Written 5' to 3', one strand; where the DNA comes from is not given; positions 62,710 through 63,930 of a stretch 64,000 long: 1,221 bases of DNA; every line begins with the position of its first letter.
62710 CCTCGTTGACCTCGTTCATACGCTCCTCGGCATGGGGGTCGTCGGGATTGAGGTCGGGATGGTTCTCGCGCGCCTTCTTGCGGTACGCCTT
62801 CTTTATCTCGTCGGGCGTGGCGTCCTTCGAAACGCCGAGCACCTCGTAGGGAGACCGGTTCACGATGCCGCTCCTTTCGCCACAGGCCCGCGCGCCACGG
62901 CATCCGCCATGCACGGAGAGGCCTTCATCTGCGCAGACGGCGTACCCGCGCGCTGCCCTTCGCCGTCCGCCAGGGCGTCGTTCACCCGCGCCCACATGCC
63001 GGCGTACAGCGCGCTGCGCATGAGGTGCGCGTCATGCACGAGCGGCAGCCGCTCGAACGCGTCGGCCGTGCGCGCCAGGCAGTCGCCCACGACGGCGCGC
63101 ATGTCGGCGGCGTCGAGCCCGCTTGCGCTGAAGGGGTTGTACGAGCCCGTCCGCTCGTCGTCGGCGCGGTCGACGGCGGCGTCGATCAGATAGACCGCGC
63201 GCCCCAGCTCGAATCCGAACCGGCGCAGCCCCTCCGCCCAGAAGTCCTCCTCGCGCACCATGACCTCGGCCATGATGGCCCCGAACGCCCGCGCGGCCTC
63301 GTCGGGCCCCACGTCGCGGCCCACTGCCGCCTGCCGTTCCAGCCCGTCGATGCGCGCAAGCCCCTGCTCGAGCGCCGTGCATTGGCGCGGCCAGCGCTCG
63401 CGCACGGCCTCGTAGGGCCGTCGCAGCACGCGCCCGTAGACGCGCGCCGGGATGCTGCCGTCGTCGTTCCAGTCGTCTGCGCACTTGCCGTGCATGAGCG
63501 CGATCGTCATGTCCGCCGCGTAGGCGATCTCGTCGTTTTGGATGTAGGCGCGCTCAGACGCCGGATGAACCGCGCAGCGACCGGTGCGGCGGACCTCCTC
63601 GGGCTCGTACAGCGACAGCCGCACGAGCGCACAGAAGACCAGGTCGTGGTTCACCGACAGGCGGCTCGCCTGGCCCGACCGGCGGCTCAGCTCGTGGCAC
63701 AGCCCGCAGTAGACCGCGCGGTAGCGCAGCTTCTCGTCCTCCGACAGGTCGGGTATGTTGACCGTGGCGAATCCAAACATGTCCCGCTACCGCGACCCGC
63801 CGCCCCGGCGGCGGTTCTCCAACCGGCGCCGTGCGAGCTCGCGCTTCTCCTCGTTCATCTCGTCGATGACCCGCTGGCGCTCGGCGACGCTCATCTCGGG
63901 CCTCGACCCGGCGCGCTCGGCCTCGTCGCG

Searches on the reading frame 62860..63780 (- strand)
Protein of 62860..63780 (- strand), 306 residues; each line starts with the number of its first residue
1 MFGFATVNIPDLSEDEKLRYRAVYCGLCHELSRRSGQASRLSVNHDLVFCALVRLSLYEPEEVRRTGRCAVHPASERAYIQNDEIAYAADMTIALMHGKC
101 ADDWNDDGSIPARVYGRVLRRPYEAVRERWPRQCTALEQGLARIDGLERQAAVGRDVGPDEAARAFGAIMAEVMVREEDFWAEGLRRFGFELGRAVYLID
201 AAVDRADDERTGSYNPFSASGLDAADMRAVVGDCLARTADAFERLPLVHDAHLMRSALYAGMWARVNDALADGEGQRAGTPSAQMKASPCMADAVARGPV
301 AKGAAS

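Call 91: search_protein_families(library=pfam, proteins=[window:62860-63780:-], max_evalue=0.001)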
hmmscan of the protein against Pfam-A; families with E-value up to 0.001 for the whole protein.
window:62860-63780:- (306 aa): 1 family
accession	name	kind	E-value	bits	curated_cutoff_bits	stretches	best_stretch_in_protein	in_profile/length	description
PF18937.5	DUF5685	-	2.3e-69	234.3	26.7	1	1-267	1-271/272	Family of unknown function (DUF5685)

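Call 92: find_encoding_contigs(protein=window:62860-63780:-, flank=10000, max_places=4)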
Protein window:62860-63780:- (306 aa): 1 contig read that carries it; 1 place shown.
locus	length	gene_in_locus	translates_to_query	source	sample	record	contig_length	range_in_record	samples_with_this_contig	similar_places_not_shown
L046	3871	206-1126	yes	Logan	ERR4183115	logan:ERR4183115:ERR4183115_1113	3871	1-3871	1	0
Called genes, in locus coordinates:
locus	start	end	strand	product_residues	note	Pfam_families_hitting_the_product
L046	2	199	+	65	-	?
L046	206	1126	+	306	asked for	PF18937:DUF5685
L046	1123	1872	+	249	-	PF00226:DnaJ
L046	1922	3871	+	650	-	?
